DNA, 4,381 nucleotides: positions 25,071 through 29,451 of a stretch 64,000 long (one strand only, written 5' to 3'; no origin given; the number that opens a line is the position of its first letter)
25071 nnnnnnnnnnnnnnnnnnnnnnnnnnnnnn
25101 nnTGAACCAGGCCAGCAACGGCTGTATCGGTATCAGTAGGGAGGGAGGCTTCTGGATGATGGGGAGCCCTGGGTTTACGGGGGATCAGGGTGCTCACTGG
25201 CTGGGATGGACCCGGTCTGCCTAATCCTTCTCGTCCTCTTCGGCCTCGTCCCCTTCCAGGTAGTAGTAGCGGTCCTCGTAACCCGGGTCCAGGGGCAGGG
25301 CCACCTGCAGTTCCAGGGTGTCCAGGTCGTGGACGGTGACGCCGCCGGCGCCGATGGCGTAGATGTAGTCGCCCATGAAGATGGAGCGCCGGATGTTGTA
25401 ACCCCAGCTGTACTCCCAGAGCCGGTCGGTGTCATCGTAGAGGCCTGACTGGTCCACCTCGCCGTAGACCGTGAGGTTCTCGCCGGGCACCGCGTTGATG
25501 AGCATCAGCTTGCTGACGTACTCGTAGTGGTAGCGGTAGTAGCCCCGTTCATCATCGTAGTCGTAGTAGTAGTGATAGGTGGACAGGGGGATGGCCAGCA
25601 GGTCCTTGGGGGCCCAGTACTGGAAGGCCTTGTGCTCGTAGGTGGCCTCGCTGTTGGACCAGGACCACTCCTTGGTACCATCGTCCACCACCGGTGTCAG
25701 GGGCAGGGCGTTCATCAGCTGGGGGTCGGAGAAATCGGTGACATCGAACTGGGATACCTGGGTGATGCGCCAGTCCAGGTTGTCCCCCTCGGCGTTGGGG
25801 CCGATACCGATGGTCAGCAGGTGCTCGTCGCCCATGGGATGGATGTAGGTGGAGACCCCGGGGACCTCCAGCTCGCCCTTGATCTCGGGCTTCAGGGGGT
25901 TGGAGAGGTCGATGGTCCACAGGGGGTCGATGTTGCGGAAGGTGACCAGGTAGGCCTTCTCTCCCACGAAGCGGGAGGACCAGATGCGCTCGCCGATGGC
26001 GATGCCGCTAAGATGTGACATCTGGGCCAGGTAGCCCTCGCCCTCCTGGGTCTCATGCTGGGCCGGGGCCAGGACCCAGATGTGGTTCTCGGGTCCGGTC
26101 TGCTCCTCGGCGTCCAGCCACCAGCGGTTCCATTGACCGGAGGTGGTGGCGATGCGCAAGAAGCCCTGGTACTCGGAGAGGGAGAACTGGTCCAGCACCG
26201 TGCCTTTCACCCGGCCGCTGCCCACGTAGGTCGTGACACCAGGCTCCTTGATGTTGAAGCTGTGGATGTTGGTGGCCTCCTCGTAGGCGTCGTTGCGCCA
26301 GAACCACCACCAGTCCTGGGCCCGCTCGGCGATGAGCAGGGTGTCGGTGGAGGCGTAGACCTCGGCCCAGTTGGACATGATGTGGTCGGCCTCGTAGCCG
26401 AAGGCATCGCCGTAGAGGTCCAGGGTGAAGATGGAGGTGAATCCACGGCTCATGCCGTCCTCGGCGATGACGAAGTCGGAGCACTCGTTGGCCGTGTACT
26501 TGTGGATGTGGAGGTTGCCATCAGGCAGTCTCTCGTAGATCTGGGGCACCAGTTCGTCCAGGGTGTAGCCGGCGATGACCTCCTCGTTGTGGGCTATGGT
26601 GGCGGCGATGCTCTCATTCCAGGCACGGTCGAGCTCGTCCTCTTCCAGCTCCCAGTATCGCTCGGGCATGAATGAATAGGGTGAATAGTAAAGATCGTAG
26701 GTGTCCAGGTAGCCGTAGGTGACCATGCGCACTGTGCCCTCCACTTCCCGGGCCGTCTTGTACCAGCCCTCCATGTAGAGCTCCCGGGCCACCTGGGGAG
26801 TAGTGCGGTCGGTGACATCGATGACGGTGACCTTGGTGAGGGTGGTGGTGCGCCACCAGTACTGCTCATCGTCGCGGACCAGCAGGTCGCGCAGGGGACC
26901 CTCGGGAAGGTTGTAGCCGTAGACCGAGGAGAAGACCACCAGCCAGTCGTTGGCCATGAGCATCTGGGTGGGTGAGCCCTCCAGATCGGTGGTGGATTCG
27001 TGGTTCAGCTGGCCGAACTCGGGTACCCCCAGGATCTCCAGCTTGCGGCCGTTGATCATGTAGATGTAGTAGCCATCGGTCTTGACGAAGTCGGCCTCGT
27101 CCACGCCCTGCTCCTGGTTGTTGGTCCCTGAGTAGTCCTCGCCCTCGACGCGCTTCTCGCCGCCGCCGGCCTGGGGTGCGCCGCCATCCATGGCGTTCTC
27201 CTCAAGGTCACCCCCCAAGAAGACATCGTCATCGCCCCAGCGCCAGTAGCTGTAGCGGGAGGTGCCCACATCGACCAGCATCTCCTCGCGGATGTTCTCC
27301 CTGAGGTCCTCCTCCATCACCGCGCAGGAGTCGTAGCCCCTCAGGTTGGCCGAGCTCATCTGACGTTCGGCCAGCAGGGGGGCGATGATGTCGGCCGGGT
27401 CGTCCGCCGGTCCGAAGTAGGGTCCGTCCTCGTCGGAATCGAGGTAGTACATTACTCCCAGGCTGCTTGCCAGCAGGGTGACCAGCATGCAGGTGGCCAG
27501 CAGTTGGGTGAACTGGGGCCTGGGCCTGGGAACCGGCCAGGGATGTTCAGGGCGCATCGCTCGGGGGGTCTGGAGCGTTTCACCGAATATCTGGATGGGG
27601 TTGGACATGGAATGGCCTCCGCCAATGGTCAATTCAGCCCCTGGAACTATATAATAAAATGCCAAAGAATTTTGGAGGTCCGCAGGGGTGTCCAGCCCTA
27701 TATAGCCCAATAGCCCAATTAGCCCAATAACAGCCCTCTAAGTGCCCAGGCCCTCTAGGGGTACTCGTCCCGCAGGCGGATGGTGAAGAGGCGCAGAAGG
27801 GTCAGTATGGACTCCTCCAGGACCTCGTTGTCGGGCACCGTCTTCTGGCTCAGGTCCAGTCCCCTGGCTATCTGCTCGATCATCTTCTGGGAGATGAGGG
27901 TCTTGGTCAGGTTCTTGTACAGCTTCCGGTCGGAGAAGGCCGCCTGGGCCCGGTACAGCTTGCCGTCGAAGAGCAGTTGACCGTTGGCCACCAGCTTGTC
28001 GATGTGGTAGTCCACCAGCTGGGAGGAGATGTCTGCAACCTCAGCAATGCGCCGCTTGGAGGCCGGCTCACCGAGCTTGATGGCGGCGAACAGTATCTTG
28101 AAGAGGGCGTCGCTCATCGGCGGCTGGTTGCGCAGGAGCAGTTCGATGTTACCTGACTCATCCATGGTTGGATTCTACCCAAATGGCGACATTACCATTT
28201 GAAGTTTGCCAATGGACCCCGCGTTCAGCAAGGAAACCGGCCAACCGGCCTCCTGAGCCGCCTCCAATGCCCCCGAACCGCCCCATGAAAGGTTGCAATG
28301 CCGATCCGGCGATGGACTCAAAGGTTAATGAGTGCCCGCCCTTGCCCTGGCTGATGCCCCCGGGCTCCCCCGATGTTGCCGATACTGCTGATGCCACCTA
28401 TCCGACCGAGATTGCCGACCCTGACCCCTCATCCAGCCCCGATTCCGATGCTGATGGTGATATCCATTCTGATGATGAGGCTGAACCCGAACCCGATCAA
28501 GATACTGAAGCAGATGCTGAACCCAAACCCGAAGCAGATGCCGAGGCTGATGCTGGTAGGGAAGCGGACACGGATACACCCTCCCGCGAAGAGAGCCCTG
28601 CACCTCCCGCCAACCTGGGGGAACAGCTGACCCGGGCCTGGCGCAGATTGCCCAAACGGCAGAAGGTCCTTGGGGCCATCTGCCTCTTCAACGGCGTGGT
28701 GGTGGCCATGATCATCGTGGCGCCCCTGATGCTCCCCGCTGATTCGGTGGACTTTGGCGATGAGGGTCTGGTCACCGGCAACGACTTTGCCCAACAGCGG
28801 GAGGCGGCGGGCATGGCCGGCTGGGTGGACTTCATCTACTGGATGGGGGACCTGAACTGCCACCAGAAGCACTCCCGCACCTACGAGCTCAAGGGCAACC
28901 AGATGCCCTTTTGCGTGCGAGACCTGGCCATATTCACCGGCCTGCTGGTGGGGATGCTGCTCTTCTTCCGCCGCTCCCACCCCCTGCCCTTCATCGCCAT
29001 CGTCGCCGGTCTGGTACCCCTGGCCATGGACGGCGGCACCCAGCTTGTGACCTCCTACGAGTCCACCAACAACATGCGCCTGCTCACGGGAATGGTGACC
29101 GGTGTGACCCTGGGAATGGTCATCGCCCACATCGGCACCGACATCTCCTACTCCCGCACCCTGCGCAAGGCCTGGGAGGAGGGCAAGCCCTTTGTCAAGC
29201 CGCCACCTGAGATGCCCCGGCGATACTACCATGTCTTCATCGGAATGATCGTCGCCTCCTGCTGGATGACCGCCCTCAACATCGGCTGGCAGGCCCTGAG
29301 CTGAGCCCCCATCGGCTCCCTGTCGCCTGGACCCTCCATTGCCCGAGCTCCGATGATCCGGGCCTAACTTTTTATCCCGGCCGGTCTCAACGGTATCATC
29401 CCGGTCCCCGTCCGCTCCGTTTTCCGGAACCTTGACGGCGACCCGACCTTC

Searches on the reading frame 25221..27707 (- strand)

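Call 17: search_protein_families(library=pfam, proteins=[window:25221-27707:-], max_evalue=0.00001)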
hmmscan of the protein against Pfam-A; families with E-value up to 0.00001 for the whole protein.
window:25221-27707:- (828 aa): 1 family
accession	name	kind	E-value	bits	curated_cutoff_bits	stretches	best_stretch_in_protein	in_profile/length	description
PF09826.15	Beta_propel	-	1.1e-117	394.4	22.4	1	192-798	1-495/495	Beta propeller domain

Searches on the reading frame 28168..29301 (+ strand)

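Call 17: search_protein_families(library=pfam, proteins=[window:28168-29301:+], max_evalue=0.00001)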
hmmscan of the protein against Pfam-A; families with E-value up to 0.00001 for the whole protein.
window:28168-29301:+ (378 aa): 1 family
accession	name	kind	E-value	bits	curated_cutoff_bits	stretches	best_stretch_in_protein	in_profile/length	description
PF09858.14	DUF2085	-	1.1e-23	83.9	25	1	231-317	1-89/90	Predicted membrane protein (DUF2085)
